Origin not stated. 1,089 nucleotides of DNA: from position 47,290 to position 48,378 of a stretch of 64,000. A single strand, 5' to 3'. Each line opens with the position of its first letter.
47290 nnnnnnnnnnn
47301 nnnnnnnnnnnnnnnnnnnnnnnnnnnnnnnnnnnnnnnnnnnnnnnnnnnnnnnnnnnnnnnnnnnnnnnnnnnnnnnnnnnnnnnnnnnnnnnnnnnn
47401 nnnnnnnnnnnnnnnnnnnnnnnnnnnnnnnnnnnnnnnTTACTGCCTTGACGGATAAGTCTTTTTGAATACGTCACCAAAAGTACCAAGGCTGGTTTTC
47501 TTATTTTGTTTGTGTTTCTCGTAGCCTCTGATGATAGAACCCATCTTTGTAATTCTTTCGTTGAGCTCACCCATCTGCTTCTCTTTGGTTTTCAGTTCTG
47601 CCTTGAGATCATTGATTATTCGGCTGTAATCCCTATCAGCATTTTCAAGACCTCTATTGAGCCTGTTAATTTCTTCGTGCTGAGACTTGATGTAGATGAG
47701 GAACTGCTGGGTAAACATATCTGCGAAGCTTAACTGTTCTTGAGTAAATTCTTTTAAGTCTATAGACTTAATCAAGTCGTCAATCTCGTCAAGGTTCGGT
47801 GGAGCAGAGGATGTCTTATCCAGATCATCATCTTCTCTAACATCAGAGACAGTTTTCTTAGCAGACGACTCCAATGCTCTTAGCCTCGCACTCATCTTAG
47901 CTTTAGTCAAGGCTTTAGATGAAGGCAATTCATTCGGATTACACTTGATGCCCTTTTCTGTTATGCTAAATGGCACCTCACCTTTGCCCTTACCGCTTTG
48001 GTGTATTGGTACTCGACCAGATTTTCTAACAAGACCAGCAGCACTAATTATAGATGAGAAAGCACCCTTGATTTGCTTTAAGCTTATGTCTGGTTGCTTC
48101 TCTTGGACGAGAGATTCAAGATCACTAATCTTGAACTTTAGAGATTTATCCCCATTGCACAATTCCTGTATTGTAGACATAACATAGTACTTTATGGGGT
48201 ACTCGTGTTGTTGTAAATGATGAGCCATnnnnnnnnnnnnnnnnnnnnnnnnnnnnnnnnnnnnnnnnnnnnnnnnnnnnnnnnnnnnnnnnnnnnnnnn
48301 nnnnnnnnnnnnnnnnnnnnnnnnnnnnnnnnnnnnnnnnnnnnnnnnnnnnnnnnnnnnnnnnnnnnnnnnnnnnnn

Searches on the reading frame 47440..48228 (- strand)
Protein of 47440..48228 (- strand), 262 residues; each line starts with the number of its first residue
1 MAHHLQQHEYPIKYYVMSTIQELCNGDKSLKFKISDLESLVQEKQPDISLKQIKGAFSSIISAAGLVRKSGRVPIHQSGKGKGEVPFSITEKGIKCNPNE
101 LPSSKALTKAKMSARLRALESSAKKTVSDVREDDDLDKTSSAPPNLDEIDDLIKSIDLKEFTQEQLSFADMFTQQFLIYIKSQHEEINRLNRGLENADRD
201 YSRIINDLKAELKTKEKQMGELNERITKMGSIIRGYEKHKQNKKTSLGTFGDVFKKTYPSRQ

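Call 9: search_protein_families(library=pfam, max_evalue=0.01, proteins=[window:47440-48228:-])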
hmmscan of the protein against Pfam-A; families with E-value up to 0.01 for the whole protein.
window:47440-48228:- (262 aa): 1 family
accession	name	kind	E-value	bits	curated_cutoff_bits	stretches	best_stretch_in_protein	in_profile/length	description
PF20667.3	Sec10_N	-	0.0026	18.3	27.4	0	183-232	22-71/118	Exocyst complex component Sec10, N-terminal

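Call 10: search_protein_families(library=phrogs, max_evalue=0.001, proteins=[window:47440-48228:-])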
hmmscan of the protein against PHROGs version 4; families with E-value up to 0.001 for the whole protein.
window:47440-48228:- (262 aa): 0 families

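Call 61: find_homologous_proteins(query=A7, max_evalue=0.01)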
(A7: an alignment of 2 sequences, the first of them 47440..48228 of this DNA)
Query A7 (2 sequences) (262 aa, profile of the alignment): 2 proteins with E <= 0.01 among 7552 candidates.
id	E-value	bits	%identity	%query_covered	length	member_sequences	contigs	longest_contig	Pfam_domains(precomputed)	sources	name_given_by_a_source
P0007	8.4e-149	512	100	100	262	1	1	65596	-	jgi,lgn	-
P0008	2.8e-142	491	42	100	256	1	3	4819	-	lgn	-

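Call 66: predict_structure(alignment_id=A8)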
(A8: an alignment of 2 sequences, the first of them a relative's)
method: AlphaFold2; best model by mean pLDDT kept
length: 262 residues; sequences in the alignment: 2
mean_pLDDT: 61.8   pTM: 0.28
mean pLDDT of the five models: 61.8, 59.0, 57.8, 56.3, 56.1
residues with pLDDT >= 90: 38; 70-90: 71; 50-70: 62; < 50: 91
segments of 3 or more residues with pLDDT < 50: 1-9, 62-85, 99-143, 246-254
pLDDT, mean of each block of 10 residues (from residue 1): 33 67 65 71 73 69 37 30 48 56 34 34 31 34 58 73 79 80 86 92 95 94 92 81 50 49 40
secondary structure, 60 per line:
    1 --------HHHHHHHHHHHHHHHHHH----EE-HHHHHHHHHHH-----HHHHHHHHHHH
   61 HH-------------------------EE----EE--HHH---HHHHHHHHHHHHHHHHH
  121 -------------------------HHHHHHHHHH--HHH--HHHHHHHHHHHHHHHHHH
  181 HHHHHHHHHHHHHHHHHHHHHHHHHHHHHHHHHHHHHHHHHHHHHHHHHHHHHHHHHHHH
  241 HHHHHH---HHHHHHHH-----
elements in order: H9-26 H34-44 H50-62 H104-120 H146-155 H163-246 H250-257

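Call 68: search_protein_representatives(alignment_id=A8)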
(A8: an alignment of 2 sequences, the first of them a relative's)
Query: 2 sequences, 267 profile positions. Proteins with E-value up to 0.001 (for the whole library): 11; up to 1e-10: 5; up to 1e-30: 2. The best 11 are listed.
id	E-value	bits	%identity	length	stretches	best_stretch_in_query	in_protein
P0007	2.7e-149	512.4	-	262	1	1-266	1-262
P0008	9.0e-143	491.0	-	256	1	1-267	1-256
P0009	5.4e-14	68.8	-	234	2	17-135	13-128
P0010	1.9e-13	67.0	-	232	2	7-126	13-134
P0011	1.6e-12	64.0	-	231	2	176-248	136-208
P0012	2.8e-07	46.8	-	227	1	5-220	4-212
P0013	3.3e-07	46.5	-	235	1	9-241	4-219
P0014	2.8e-06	43.5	-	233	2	5-120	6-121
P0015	4.0e-05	39.7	-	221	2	15-138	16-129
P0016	7.5e-05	38.8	-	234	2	177-264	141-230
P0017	3.0e-04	36.9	-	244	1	4-239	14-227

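Call 70: fold_search(model_id=the predicted structure, library=pdb)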
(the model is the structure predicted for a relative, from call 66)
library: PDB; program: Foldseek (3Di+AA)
matches with E <= 10: 233; with E <= 0.001: 0
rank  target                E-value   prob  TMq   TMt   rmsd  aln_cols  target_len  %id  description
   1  5z2i_A                2.4e-01  0.54  0.22  0.48  11.1       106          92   11  Structure of Dictyostelium discoideum mitochondrial calcium uniporter N-ternimal domain (Se-DdMCU-NTD) (released 2019-01-02)
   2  1bja_A                3.1e-01  0.51  0.18  0.42  14.3       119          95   12  ACTIVATION DOMAIN OF THE PHAGE T4 TRANSCRIPTION FACTOR MOTA (released 1998-11-04)
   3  4mtd_A                3.1e-01  0.30  0.18  0.29   9.4       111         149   16  Zinc Uptake Regulator Complexed With Zinc AND DNA (released 2014-11-05)
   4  5fd6_D                4.0e-01  0.28  0.20  0.34   9.0       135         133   13  zinc-bound manganese uptake regulator (released 2016-12-28)
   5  7nvr_X                4.2e-01  0.30  0.22  0.32  17.4       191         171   10  Human Mediator with RNA Polymerase II Pre-initiation complex (released 2021-05-05)
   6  3mwm_A                4.8e-01  0.33  0.21  0.38   9.7       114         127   10  Graded expression of zinc-responsive genes through two regulatory zinc-binding sites in Zur (released 2011-03-16)
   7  6dk4_A                5.1e-01  0.33  0.20  0.34   9.7       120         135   14  Crystal structure of Campylobacter jejuni peroxide stress regulator (released 2018-06-13)
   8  3t8t                  5.1e-01  0.15  0.16  0.29  15.8       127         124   12  Crystal structure of Staphylococcus aureus CymR oxidized form (released 2012-05-16)
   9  7pkt_K                5.5e-01  0.25  0.22  0.28  14.1       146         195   11  Large subunit of the Chlamydomonas reinhardtii mitoribosome (released 2022-06-15)
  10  3mwm_B                5.5e-01  0.18  0.18  0.31  10.3       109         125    8  Graded expression of zinc-responsive genes through two regulatory zinc-binding sites in Zur (released 2011-03-16)
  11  3o6b_D                5.8e-01  0.54  0.19  0.54   3.4        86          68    7  A Dual E3 Mechanism for Rub1 Ligation to Cdc53: Dcn1(P)-Cdc53(WHB) low resolution (released 2010-09-15)
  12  8a22_Xf               5.8e-01  0.18  0.21  0.26  16.8       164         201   13  Structure of the mitochondrial ribosome from Polytomella magna (released 2022-11-16)
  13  2fok_B                6.2e-01  0.28  0.20  0.10  13.4       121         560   15  STRUCTURE OF RESTRICTION ENDONUCLEASE FOKI (released 1998-06-17)
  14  9ire_B                6.6e-01  0.47  0.15  0.26   3.1        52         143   19  CRYSTAL STRUCTURE OF Bacillus cereus FERRIC UPTAKE REGULATOR (released 2025-07-23)
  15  4rb1_A                6.6e-01  0.23  0.20  0.35  10.5       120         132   12  Crystal structure of Magnetospirillum gryphiswaldense MSR-1 Fur-Mn2+-E. coli Fur box (released 2015-07-15)
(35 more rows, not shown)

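Call 72: search_solved_structures(query=A9, max_evalue=10)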
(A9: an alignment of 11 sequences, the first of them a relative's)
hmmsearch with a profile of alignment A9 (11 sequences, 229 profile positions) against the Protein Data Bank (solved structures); distinct sequences matched with E-value up to 10: 20.
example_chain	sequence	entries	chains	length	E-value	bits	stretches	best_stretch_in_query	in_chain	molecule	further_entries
2d1l_A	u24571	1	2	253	0.018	17.9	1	148-205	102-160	Metastasis suppressor protein 1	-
7muc_AF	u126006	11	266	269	0.037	16.9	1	156-218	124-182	DotF | IcmG (DotF)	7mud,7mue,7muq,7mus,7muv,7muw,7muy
8vaa_K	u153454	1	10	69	0.068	16.1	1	137-188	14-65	F-actin-binding Coiled-Coil domain of LFAT1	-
5aps_A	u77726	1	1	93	0.069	16.1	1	159-214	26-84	GENERAL CONTROL PROTEIN GCN4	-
8qox_B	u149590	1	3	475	0.094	15.6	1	168-219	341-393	Conserved membrane protein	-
4r4m_A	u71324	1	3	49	0.13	15.1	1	162-205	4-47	cGMP-dependent protein kinase 1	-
1v9d_A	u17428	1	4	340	0.2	14.5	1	107-176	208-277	Diaphanous protein homolog 1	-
1zxa_A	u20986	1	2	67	0.23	14.4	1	161-204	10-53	cGMP-dependent protein kinase 1, alpha isozyme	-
7o97_A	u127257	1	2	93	0.23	14.3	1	174-224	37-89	hypothetical protein UY81_C0065G0003 from Candidatus Giovannonibacteria bacterium converte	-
5fiy_A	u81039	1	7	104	0.33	13.8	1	161-220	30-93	PRKC APOPTOSIS WT1 REGULATOR PROTEIN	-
1x8y_A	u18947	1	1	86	0.48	13.3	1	154-203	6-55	Lamin A/C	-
4r4l_A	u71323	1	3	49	0.87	12.5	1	163-204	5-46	cGMP-dependent protein kinase 1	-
4ydh_A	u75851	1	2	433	0.87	12.5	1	146-200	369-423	Formin-like protein 1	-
8i3e_A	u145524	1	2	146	0.88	12.5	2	179-218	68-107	ELKS/Rab6-interacting/CAST family member 1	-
6j5t_G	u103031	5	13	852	1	12.2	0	145-207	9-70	Disease resistance RPP13-like protein 4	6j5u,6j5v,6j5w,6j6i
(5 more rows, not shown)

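Call 73: search_protein_families(library=pfam, alignment_id=A9, max_evalue=0.1)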
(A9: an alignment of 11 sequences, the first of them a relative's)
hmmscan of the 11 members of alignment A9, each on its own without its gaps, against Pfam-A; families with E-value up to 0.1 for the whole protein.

A. member 1, P0007 (262 aa): 3 families
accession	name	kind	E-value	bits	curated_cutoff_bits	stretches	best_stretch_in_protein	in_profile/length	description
PF20667.3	Sec10_N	-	0.0026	18.3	27.4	0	183-232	22-71/118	Exocyst complex component Sec10, N-terminal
PF24627.1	PUMA_CC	-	0.059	13.8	30.1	0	205-239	3-37/74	PUMA coiled-coil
PF08702.15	Fib_alpha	-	0.084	13.5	29.9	0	190-245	22-77/143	Fibrinogen alpha/beta chain family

B. families by the number of members that match (of 11 scanned): 36 families (the first 25 are shown)
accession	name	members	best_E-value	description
PF20667.3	Sec10_N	3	0.0026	Exocyst complex component Sec10, N-terminal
PF12329.13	TMF_DNA_bd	3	0.0052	TATA element modulatory factor 1 DNA binding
PF07926.17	TPR_MLP1_2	2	0.01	TPR/MLP1/MLP2-like protein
PF14362.11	DUF4407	2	0.02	Domain of unknown function (DUF4407)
PF09177.16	STX6_10_61_N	1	0.0023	Syntaxin 6/10/61, N-terminal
PF24481.2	CT398_CC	1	0.0024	CT398-like coiled coil hairpin domain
PF17060.10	MPS2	1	0.0054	Monopolar spindle protein 2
PF24211.1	DUF7432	1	0.011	Family of unknown function (DUF7432)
PF03938.19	OmpH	1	0.014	Outer membrane protein (OmpH-like)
PF05667.16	CCDC22_CC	1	0.018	CCDC22 protein coiled-coil region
PF00038.26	Filament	1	0.018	Intermediate filament protein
PF17031.10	DUF5101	1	0.019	Domain of unknown function (DUF5101)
PF14942.11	Muted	1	0.02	Organelle biogenesis, Muted-like protein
PF00719.24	Pyrophosphatase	1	0.024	Inorganic pyrophosphatase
PF09057.15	Smac_DIABLO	1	0.025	Second Mitochondria-derived Activator of Caspases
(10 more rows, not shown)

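Call 75: predict_structure(alignment_id=A9)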
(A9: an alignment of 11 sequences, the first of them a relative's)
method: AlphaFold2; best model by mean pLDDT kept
length: 262 residues; sequences in the alignment: 11
mean_pLDDT: 75.0   pTM: 0.40
mean pLDDT of the five models: 75.0, 74.1, 71.9, 71.5, 71.1
residues with pLDDT >= 90: 75; 70-90: 102; 50-70: 40; < 50: 45
segments of 3 or more residues with pLDDT < 50: 1-4, 121-142, 245-252
pLDDT, mean of each block of 10 residues (from residue 1): 59 91 84 89 88 91 90 54 79 89 81 63 40 34 58 72 73 81 87 91 94 94 92 79 50 50 44
secondary structure, 60 per line:
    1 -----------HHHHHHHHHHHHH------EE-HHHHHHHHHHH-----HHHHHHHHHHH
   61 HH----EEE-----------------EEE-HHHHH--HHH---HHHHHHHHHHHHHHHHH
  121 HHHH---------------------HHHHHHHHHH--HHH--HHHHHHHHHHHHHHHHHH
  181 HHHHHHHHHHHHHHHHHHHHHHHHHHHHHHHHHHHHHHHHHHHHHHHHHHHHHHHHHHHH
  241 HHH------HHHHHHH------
elements in order: H12-24 H34-44 H50-62 E67-69 E87-89 H91-95 H104-124 H146-155 H163-243 H250-256
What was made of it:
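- On Operator set of a sequence-specific dimeric regulator (generic): The 262-aa model has an N-terminal winged helix at pLDDT 84-91 (call 75).
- The AlphaFold model built on an 11-sequence alignment has an N-terminal H-b-H-H-b-b winged helix at pLDDT 84-91 and an 80-residue coiled coil (call 75).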

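Call 77: fold_search(model_id=the predicted structure, library=pdb)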
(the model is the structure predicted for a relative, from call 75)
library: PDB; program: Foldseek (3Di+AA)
matches with E <= 10: 702; with E <= 0.001: 0
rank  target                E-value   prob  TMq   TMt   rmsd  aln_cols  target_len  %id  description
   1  9ire_A                6.4e-03  1.00  0.21  0.35   4.8        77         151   18  CRYSTAL STRUCTURE OF Bacillus cereus FERRIC UPTAKE REGULATOR (released 2025-07-23)
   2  6dk4_A                8.3e-03  0.97  0.24  0.44  11.3       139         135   19  Crystal structure of Campylobacter jejuni peroxide stress regulator (released 2018-06-13)
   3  9ire_B                8.8e-03  1.00  0.23  0.41  10.0        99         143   16  CRYSTAL STRUCTURE OF Bacillus cereus FERRIC UPTAKE REGULATOR (released 2025-07-23)
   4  5x11_D                1.5e-02  0.96  0.23  0.33  17.0       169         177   14  Crystal structure of Bacillus subtilis PadR in complex with operator DNA (released 2017-11-22)
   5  5zi8_B                1.6e-02  0.98  0.23  0.52  12.6       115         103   16  Crystal structure of the PadR-family transcriptional regulator Rv3488 of Mycobacterium tuberculosis H37Rv in complex w (released 2018-10-17)
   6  6qpq_D                1.7e-02  1.00  0.23  0.63   4.4        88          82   12  The structure of the cohesin head module elucidates the mechanism of ring opening (released 2020-02-05)
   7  5l0p                  1.7e-02  0.99  0.20  0.17   4.7        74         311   16  Symmetry-based assembly of a two-dimensional protein lattice (released 2017-03-29)
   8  5x11_G                1.7e-02  0.87  0.23  0.33  21.1       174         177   14  Crystal structure of Bacillus subtilis PadR in complex with operator DNA (released 2017-11-22)
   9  6qpq_B                1.8e-02  1.00  0.25  0.73   4.0        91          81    9  The structure of the cohesin head module elucidates the mechanism of ring opening (released 2020-02-05)
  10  5nhk_A                1.8e-02  0.90  0.22  0.40  12.1       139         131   12  Structure of Ferric uptake regulator from francisella tularensis with Iron (released 2018-05-16)
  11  2fe3_B                1.9e-02  1.00  0.22  0.39   4.6        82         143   12  The crystal structure of bacillus subtilis PerR-Zn reveals a novel Zn(Cys)4 Structural redox switch (released 2006-12-19)
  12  5x11_B                1.9e-02  0.93  0.23  0.32  17.2       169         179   14  Crystal structure of Bacillus subtilis PadR in complex with operator DNA (released 2017-11-22)
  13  5x11_F                2.3e-02  0.93  0.23  0.33  17.2       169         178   14  Crystal structure of Bacillus subtilis PadR in complex with operator DNA (released 2017-11-22)
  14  8s0e_8                2.3e-02  0.66  0.21  0.22  19.4       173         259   16  H. sapiens OCCM bound to double stranded DNA (released 2024-10-02)
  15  2fe3_A                2.5e-02  1.00  0.22  0.39   4.6        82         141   12  The crystal structure of bacillus subtilis PerR-Zn reveals a novel Zn(Cys)4 Structural redox switch (released 2006-12-19)
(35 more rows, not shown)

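Call 84: search_protein_families(library=ncbifam, max_evalue=0.01, proteins=[window:47440-48228:-])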
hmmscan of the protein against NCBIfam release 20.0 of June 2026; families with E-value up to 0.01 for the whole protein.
window:47440-48228:- (262 aa): 0 families

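Call 86: find_encoding_contigs(protein=P0010, flank=5000, max_places=3)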
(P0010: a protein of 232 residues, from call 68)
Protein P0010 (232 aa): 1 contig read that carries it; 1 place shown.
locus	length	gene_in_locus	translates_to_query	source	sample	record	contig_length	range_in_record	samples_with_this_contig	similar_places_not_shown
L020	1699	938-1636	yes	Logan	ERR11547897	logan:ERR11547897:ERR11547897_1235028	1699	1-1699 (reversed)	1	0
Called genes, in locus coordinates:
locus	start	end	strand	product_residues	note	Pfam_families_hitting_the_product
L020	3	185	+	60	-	?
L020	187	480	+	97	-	-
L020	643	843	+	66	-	-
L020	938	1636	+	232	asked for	-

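Call 87: find_encoding_contigs(protein=P0009, flank=5000, max_places=3)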
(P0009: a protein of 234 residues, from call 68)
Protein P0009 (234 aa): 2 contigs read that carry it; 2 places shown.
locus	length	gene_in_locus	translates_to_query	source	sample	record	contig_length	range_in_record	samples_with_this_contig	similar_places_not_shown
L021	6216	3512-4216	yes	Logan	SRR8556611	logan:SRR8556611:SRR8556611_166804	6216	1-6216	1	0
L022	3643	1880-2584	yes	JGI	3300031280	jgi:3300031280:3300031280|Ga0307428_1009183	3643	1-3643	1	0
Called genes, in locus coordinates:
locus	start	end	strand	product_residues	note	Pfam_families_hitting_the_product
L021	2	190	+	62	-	?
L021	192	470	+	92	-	-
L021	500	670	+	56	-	-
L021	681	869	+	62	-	-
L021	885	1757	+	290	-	PF11348:DUF3150 (weak)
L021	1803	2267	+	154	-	-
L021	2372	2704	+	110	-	-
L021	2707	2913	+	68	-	-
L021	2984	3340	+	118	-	-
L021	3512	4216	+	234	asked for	-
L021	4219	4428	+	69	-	-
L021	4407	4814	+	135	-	-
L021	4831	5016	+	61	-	-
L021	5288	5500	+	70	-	-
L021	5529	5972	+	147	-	-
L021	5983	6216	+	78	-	?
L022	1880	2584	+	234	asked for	-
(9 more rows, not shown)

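Call 91: find_encoding_contigs(protein=P0012, flank=5000, max_places=2)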
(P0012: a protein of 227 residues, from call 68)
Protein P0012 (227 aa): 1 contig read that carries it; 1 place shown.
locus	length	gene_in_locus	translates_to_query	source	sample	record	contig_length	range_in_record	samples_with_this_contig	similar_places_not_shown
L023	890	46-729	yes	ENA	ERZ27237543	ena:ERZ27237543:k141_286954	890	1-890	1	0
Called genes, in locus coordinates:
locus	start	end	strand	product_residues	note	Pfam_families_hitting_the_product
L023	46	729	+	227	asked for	-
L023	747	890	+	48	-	?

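Call 92: find_encoding_contigs(protein=P0013, flank=5000, max_places=2)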
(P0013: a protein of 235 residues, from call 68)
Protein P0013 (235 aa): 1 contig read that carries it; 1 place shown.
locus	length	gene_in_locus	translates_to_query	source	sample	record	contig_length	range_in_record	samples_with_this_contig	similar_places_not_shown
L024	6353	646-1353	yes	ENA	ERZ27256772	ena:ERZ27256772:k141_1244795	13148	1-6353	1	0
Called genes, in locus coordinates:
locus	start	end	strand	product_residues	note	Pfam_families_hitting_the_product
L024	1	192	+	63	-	?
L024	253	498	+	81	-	-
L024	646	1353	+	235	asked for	-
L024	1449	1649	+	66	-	PF11211:DUF2997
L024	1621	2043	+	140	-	-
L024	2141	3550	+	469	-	PF00004:AAA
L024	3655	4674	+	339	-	-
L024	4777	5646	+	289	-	PF11348:DUF3150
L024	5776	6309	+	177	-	-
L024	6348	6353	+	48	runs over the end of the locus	-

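Call 103: find_encoding_contigs(protein=P0017, flank=4000, max_places=2)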
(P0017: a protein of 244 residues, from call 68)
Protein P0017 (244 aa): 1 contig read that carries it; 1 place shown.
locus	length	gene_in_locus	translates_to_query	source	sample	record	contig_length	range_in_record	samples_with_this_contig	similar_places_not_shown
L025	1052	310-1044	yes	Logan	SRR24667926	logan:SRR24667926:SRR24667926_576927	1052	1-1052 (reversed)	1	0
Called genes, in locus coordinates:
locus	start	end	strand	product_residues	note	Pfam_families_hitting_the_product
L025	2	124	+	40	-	?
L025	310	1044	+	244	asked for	-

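Call 104: find_encoding_contigs(protein=P0014, flank=4000, max_places=2)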
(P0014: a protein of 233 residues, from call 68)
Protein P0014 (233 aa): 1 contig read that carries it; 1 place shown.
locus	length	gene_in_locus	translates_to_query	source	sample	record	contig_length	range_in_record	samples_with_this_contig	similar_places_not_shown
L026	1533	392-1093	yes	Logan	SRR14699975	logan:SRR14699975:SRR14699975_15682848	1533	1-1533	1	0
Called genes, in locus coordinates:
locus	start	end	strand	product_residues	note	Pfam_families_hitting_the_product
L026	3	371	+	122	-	?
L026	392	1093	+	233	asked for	-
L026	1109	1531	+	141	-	?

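Call 116: fold_search(model_id=the predicted structure, library=viral)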
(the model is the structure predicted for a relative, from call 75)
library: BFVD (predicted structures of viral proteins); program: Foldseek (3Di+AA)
matches with E <= 10: 426; with E <= 0.001: 0
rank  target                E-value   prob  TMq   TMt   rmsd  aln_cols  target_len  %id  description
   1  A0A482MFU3            2.3e-03  1.00  0.26  0.46   4.5        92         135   16  (no name in the UniProt tables at hand)
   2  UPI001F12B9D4         2.9e-03  0.90  0.26  0.15  27.5       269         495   17  (no name look-up for this kind of identifier)
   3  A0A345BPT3            3.1e-03  1.00  0.26  0.64   4.8        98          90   17  (no name in the UniProt tables at hand)
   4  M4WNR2                3.3e-03  1.00  0.24  0.44  11.2        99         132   16  Uncharacterized protein [Mycobacterium phage FF47]
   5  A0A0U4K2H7            3.6e-03  1.00  0.25  0.68   6.8        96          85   18  HTH DNA binding domain protein [Arthrobacter phage Salgado]
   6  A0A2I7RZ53            4.1e-03  1.00  0.25  0.65   4.9        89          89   11  (no name in the UniProt tables at hand)
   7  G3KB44                4.3e-03  0.99  0.22  0.50   4.7        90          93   18  (no name in the UniProt tables at hand)
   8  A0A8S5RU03            5.3e-03  1.00  0.24  0.64   3.0        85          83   15  (no name in the UniProt tables at hand)
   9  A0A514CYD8            6.0e-03  1.00  0.27  0.31   2.7        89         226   16  (no name in the UniProt tables at hand)
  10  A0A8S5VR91            7.7e-03  1.00  0.27  0.72   2.5        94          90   14  (no name in the UniProt tables at hand)
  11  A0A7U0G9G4            7.7e-03  0.98  0.25  0.47  18.7       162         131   12  Uncharacterized protein [Salmonella phage vB Seyj1-1]
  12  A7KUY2                7.7e-03  0.97  0.24  0.41  17.8       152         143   16  (no name in the UniProt tables at hand)
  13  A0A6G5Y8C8            1.0e-02  0.99  0.24  0.14   6.5        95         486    9  (no name in the UniProt tables at hand)
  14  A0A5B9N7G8            1.1e-02  0.99  0.23  0.43   5.9        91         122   14  Uncharacterized protein [Aeromonas phage 4L372D]
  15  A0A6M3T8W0            1.1e-02  0.75  0.23  0.19  16.6       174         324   15  (no name in the UniProt tables at hand)
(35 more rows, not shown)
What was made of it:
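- On Operator set of a sequence-specific dimeric regulator (generic): Top structural matches are Fur/PerR/PadR/MarR and phage wHTH proteins, but all have E above 0.001 (calls 77, 116).
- The Foldseek top hits are Fur/PerR, PadR, MarR and forkhead winged helices in the PDB (E 6e-3 to 5e-2, probability about 1; call 77) and small phage wHTH/HTH proteins in BFVD (E from 2e-3; call 116).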
